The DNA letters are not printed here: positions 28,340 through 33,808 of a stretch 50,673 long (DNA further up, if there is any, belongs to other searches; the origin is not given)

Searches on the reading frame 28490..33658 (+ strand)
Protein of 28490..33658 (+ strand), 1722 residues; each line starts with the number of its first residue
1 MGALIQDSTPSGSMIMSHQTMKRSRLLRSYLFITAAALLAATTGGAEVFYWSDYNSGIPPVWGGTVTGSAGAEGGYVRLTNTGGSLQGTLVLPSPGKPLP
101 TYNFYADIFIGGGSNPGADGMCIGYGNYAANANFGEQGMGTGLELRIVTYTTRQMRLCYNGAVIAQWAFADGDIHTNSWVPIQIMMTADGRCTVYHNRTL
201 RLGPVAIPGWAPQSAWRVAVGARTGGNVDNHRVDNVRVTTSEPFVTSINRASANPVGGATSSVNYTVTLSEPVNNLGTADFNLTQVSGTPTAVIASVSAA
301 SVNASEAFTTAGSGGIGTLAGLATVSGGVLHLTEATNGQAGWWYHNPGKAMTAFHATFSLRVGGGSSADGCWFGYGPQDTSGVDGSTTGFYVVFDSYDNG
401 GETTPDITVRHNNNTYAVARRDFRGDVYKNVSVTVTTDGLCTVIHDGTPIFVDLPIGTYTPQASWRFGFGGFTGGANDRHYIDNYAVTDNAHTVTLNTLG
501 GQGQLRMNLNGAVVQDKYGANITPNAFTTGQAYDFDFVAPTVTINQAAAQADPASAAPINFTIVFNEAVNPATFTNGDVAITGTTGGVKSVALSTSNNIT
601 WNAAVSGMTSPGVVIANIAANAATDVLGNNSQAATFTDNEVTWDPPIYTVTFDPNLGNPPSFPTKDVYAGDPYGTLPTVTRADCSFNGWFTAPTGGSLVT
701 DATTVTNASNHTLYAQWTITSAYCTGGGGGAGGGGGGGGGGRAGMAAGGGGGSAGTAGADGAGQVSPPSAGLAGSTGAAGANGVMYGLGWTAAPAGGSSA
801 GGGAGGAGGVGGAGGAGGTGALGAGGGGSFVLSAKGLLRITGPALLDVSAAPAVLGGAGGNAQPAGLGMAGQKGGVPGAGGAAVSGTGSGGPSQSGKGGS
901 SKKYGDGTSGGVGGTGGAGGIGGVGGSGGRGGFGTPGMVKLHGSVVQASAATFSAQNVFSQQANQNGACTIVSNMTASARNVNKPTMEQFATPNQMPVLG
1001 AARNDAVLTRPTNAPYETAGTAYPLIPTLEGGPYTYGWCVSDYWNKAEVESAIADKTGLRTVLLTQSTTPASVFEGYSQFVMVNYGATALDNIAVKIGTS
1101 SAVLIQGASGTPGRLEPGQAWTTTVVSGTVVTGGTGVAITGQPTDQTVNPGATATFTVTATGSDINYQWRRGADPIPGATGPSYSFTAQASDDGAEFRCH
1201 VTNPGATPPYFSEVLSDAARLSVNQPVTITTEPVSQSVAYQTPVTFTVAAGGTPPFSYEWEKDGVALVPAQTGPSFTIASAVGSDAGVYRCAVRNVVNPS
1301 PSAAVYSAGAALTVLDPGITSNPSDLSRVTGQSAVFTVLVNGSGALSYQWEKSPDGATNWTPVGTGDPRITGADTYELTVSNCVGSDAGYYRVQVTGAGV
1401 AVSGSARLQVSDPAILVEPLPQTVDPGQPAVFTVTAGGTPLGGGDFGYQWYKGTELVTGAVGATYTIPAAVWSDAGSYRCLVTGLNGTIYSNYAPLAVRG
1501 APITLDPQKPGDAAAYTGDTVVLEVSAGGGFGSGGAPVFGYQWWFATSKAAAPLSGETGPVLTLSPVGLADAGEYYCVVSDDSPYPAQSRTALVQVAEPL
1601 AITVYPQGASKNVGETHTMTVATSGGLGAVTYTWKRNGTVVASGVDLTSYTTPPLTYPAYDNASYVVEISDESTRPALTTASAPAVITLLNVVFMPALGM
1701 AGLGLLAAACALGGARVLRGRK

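Call 9: search_protein_families(library=pfam, proteins=[window:28490-33658:+], max_evalue=0.01)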
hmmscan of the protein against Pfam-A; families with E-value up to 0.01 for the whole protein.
window:28490-33658:+ (1722 aa): 7 families
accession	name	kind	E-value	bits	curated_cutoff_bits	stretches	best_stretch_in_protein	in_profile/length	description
PF13927.12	Ig_3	-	1.1e-38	132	30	4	1228-1295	3-78/78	Immunoglobulin domain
PF07679.22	I-set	-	6.1e-25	87.5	23.7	2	1228-1297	2-79/90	Immunoglobulin I-set domain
PF13895.12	Ig_2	-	8.7e-22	77.6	27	2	1229-1299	4-71/79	Immunoglobulin domain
PF09479.16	Flg_new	-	2.9e-13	50.1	27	1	648-716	1-65/65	Listeria-Bacteroides repeat domain (List_Bact_rpt)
PF00047.31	ig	-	5.6e-13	49.5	21.8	0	1247-1301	14-78/81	Immunoglobulin domain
PF07686.23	V-set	-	9.3e-10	39.1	26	0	1322-1403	2-100/109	Immunoglobulin V-set domain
PF16706.11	Izumo-Ig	-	4.6e-05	23.7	26.7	0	1260-1304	35-78/88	Izumo-like Immunoglobulin domain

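Call 18: search_protein_families(library=ncbifam, proteins=[window:28490-33658:+], max_evalue=0.01)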
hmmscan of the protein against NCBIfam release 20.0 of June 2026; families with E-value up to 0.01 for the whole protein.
window:28490-33658:+ (1722 aa): 0 families

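Call 73: find_encoding_contigs(protein=window:28490-33658:+, flank=10000, max_places=4)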
Protein window:28490-33658:+ (1722 aa): no gene with exactly this product is on record in the collection.
